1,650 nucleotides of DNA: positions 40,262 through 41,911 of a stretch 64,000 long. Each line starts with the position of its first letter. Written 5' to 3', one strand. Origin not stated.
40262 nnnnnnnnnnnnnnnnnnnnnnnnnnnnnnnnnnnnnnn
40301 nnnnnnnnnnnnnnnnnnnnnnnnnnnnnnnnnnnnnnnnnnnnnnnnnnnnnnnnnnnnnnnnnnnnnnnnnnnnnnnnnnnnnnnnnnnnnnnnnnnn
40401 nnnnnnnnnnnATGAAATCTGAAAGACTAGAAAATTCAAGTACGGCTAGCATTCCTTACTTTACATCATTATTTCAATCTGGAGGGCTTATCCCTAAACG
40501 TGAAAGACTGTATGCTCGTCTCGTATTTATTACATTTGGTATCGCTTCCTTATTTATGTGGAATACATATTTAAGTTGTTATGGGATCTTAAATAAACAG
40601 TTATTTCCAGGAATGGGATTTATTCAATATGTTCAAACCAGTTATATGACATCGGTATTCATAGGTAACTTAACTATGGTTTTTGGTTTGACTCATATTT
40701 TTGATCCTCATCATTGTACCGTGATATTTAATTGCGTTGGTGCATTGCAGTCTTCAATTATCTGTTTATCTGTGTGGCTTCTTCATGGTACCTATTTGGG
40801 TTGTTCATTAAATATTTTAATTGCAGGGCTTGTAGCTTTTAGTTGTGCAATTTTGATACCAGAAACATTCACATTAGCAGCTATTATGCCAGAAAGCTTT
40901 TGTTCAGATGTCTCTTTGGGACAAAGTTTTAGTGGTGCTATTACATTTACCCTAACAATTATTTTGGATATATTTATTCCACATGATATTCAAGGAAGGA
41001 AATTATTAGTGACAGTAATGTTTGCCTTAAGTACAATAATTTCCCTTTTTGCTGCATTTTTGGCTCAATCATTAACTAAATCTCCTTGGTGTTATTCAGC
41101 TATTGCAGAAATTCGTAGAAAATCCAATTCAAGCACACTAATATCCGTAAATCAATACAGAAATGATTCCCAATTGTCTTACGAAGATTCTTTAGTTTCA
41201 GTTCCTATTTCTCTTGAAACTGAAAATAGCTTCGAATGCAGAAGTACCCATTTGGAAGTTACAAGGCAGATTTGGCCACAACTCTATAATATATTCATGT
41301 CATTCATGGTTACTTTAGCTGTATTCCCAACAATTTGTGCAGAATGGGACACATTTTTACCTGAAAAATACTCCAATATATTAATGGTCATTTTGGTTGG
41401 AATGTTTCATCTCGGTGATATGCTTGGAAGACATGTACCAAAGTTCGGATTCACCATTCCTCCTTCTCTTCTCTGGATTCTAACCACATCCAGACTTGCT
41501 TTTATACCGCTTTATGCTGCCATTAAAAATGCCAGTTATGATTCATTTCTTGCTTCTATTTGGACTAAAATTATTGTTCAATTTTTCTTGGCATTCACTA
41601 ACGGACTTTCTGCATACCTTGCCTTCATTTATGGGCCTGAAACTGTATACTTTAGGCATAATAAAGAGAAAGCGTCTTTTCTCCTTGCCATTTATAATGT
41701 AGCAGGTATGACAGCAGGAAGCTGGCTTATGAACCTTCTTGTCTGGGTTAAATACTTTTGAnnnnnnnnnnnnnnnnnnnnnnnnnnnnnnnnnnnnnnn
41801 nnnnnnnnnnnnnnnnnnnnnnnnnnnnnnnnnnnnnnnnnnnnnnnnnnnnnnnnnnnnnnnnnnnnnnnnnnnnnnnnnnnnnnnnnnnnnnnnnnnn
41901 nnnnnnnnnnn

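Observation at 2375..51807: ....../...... E2F-like boxes, frequently palindromic or in inverted pairs, upstream of nearly every gene in the housekeeping block and absent from the secreted array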

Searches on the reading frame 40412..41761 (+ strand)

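Call 10: search_protein_families(library=pfam, proteins=[window:40412-41761:+])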
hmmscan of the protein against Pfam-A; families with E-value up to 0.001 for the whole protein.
window:40412-41761:+ (449 aa): 1 family
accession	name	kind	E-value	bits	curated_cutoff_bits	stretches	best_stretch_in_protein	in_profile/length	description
PF01733.24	Nucleoside_tran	-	1e-23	84.6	29.8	1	141-439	7-303/309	Nucleoside transporter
